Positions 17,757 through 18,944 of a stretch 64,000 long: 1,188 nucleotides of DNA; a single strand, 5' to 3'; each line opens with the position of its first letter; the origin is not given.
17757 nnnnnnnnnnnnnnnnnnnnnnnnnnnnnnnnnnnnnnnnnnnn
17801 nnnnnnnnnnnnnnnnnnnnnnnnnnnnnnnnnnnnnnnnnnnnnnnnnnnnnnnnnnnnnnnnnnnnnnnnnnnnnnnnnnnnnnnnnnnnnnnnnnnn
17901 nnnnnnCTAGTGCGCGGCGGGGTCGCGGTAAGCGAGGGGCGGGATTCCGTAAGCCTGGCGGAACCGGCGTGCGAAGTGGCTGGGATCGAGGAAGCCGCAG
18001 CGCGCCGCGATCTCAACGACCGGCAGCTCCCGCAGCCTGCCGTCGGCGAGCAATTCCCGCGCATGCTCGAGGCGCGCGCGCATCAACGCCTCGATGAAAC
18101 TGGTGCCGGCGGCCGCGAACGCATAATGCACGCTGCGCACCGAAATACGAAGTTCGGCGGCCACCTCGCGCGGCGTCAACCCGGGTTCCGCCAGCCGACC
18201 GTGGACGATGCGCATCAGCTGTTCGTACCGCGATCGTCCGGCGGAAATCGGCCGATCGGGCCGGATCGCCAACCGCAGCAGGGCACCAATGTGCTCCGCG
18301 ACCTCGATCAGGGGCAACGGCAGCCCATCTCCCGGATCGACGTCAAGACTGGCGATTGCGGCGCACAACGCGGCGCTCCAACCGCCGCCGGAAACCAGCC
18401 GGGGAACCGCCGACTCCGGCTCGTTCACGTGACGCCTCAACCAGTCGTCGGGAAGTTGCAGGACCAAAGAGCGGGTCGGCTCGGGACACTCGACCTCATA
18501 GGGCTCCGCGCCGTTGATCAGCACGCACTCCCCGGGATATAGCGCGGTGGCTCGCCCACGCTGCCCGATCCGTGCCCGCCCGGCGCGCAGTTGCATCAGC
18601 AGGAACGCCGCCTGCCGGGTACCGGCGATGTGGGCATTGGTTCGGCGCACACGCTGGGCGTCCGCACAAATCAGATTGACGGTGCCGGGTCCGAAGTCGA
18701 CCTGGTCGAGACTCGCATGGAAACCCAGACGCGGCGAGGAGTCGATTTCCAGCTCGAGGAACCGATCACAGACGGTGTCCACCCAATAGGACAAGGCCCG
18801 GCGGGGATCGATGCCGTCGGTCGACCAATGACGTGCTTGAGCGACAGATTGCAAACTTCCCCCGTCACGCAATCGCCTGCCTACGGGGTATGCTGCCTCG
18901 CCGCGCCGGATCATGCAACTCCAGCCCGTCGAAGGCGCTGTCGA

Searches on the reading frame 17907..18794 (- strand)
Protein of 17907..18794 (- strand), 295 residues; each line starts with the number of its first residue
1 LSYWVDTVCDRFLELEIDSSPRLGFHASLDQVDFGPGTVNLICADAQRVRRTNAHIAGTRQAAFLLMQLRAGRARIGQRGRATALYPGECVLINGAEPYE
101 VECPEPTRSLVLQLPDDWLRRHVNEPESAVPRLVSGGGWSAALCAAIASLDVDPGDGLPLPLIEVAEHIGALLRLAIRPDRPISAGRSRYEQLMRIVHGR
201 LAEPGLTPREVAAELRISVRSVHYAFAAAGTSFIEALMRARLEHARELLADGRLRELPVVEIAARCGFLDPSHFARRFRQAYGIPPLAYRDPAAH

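Call 27: search_protein_families(library=pfam, proteins=[window:17907-18794:-], max_evalue=0.0001)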
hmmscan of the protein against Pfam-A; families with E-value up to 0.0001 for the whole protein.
window:17907-18794:- (295 aa): 3 families
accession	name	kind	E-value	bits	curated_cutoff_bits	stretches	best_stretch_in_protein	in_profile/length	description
PF12833.13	HTH_18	-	4.3e-20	72.2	33.6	1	212-290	2-78/80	Helix-turn-helix domain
PF14525.12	AraC_binding_2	-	4.5e-17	62.7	27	1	4-174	1-169/173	AraC-binding-like domain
PF00165.29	HTH_AraC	-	2.3e-09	37.6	26.6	1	256-290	8-41/42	Bacterial regulatory helix-turn-helix proteins, AraC family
